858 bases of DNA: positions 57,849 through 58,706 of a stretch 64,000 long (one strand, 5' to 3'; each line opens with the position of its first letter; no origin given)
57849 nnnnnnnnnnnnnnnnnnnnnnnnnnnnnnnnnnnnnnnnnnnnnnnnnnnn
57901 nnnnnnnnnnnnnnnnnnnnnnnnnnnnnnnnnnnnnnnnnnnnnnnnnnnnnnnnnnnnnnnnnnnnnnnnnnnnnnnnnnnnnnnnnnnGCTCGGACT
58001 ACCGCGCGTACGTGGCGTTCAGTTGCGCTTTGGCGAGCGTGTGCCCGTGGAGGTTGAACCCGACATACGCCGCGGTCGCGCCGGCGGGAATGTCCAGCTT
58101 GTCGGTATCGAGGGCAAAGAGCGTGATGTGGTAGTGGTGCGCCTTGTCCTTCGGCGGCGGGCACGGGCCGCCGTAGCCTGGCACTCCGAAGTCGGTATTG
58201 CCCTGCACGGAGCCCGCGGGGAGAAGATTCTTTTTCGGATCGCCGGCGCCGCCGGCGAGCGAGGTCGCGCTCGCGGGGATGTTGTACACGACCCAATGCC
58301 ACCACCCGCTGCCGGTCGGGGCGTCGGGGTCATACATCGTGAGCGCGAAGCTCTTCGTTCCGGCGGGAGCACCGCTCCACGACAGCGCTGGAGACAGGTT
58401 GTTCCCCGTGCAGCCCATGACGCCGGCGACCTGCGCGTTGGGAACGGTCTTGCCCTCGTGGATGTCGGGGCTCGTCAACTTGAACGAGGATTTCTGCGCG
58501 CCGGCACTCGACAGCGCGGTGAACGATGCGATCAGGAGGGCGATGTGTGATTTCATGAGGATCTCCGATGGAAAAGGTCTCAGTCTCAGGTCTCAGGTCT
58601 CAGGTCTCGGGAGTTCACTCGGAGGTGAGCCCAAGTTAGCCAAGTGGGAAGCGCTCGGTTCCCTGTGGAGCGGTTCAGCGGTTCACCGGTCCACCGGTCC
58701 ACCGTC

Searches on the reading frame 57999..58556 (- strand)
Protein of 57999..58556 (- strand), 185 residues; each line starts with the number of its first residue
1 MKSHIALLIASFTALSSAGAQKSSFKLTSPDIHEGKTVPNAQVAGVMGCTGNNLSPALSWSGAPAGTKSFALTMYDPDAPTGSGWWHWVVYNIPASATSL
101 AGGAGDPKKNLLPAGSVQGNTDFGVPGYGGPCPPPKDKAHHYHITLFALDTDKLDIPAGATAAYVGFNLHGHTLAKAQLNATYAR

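Call 32: search_protein_families(library=pfam, proteins=[window:57999-58556:-])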
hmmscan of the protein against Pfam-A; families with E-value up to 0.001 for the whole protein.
window:57999-58556:- (185 aa): 1 family
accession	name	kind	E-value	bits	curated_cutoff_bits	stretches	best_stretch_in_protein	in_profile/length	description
PF01161.25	PBP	-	5.7e-47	159.9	24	1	47-183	6-135/135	Phosphatidylethanolamine-binding protein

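Call 33: find_encoding_contigs(protein=window:57999-58556:-, flank=3000, max_places=10)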
Protein window:57999-58556:- (185 aa): 2 contigs read that carry it; 2 places shown.
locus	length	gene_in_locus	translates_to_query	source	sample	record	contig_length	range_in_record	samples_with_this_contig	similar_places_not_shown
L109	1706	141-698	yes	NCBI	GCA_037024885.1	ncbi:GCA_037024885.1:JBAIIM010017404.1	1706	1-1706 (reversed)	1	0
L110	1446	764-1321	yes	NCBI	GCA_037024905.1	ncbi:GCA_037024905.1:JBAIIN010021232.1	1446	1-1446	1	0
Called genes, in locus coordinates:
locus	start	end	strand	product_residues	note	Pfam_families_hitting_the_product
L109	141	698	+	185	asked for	PF01161:PBP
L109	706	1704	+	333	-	?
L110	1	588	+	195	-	?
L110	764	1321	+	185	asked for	PF01161:PBP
